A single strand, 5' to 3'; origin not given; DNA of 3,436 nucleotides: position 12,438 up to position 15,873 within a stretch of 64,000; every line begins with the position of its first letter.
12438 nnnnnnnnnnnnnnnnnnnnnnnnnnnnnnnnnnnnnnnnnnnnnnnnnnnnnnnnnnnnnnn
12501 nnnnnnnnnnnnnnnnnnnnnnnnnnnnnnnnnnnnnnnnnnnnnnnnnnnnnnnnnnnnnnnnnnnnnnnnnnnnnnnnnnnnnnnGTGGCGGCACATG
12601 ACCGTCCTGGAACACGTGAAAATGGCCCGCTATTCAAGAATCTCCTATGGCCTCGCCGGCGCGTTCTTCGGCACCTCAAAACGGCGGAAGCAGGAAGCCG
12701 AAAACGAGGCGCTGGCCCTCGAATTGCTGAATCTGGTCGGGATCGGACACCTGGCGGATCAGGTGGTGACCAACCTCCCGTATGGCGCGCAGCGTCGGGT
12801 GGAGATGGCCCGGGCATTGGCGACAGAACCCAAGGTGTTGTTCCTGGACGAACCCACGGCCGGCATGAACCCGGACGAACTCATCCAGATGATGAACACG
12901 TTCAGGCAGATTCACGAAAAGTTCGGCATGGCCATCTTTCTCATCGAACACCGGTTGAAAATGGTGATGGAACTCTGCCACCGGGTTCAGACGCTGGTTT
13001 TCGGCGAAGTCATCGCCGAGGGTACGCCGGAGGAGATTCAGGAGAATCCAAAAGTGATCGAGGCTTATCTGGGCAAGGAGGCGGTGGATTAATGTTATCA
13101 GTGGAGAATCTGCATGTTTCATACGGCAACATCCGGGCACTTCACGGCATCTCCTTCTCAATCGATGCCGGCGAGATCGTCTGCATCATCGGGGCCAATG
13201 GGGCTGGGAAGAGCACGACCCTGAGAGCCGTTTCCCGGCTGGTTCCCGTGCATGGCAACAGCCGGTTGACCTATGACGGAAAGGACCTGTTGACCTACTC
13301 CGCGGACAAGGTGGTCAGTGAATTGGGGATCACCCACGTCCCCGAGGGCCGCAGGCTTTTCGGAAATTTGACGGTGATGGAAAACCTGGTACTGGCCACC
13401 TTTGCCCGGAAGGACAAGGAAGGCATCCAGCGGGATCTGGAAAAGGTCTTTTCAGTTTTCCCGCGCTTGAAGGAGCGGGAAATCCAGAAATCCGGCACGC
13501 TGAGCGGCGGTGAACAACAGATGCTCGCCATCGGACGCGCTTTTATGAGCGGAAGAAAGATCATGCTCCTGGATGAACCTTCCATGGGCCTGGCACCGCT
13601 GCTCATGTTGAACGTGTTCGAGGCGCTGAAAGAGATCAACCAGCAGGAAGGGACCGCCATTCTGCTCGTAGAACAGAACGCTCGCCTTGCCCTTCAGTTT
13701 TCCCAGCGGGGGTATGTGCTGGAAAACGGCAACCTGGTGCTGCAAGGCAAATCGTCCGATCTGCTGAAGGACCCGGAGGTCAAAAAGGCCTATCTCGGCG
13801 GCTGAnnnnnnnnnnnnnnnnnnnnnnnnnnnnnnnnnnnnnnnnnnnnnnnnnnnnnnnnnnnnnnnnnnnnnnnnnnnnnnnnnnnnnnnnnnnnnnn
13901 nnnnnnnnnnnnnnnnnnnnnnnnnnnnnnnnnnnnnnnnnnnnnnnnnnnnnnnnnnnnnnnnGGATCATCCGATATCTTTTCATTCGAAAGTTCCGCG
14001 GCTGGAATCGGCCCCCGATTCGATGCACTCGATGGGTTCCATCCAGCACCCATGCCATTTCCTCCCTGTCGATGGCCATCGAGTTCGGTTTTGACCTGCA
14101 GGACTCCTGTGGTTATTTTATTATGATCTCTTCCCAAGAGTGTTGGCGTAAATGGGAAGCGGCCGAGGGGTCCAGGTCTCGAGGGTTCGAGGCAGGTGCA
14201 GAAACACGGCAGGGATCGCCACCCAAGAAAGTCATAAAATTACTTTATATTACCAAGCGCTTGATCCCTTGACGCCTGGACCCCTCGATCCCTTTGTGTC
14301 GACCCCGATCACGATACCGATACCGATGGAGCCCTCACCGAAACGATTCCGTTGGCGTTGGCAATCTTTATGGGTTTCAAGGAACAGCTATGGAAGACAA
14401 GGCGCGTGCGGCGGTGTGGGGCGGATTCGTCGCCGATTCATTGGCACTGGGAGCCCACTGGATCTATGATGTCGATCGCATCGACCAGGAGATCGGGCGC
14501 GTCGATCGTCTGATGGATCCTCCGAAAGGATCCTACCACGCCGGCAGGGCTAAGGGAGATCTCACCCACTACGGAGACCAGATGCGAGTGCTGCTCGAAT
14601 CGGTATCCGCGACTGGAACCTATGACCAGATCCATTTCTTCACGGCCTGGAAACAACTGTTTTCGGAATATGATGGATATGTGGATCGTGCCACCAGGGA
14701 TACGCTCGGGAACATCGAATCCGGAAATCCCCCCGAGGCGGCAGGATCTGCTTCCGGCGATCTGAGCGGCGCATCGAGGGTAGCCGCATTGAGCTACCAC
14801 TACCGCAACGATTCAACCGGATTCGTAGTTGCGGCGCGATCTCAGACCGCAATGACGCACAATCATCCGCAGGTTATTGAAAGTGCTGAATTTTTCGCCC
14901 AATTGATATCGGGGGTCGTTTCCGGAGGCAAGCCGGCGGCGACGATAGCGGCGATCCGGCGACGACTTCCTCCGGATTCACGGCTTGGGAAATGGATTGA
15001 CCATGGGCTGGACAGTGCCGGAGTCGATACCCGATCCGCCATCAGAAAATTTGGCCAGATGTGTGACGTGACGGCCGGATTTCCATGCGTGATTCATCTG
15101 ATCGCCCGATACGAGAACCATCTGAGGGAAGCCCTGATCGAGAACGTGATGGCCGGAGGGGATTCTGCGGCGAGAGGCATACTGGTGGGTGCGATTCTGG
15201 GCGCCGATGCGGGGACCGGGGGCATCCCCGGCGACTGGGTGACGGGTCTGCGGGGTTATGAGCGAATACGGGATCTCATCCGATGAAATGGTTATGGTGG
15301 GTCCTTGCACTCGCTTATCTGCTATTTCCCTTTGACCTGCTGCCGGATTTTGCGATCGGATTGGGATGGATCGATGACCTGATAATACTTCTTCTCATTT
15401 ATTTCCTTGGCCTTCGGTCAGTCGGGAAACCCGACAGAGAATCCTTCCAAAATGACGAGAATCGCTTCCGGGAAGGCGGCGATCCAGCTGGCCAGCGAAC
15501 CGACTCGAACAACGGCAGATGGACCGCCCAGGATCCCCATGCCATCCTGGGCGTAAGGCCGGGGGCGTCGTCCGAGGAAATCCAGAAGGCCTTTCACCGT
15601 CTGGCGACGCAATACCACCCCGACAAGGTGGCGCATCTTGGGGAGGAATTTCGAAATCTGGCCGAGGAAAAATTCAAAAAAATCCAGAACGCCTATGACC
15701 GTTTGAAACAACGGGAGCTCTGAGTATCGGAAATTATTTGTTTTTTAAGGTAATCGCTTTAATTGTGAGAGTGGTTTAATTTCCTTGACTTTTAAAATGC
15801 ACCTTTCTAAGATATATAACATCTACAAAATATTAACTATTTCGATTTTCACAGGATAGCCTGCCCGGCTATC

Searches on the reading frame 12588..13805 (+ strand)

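Call 73: search_protein_families(library=pfam, proteins=[window:12588-13805:+])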
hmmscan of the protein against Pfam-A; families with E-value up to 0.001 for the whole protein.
window:12588-13805:+ (405 aa): 5 families
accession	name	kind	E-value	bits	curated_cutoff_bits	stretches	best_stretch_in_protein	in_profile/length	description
PF00005.33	ABC_tran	-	1.1e-25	91.3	25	1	185-332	1-136/137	ABC transporter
PF13304.12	AAA_21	-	6.2e-09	36.8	27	1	197-218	1-22/304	AAA domain, putative AbiEii toxin, Type IV TA system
PF13514.12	AAA_27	-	0.00039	20.5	22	1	179-218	11-49/206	AAA domain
PF13555.12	AAA_29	-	0.0004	20.5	27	1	185-219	12-46/61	P-loop containing region of AAA domain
PF13476.12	AAA_23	-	0.00057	21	27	0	181-215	6-39/201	AAA domain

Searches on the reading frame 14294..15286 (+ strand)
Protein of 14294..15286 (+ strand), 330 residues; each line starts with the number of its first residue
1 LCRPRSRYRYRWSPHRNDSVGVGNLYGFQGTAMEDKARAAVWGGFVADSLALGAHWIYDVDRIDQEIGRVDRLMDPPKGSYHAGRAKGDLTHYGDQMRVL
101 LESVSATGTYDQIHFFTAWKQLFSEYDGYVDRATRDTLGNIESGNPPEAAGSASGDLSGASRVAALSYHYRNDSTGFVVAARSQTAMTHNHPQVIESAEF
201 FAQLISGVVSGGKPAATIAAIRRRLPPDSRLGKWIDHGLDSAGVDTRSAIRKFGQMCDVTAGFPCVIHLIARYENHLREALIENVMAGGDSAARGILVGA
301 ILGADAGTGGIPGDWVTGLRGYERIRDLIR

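Call 73: search_protein_families(library=pfam, proteins=[window:14294-15286:+])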
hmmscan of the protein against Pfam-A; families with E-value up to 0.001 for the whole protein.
window:14294-15286:+ (330 aa): 1 family
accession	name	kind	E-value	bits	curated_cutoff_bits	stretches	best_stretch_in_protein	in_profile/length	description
PF03747.19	ADP_ribosyl_GH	-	5.1e-51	174.5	26.2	1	39-313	1-286/287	ADP-ribosylglycohydrolase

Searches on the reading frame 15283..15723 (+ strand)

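Call 73: search_protein_families(library=pfam, proteins=[window:15283-15723:+])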
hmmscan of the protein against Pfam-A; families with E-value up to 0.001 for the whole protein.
window:15283-15723:+ (146 aa): 2 families
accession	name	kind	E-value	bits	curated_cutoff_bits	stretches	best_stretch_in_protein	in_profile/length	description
PF00226.36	DnaJ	-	9.6e-16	58.1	27.8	1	84-144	1-56/63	DnaJ domain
PF06803.17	DUF1232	-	2.3e-10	40.5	23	1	3-38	2-37/37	Protein of unknown function (DUF1232)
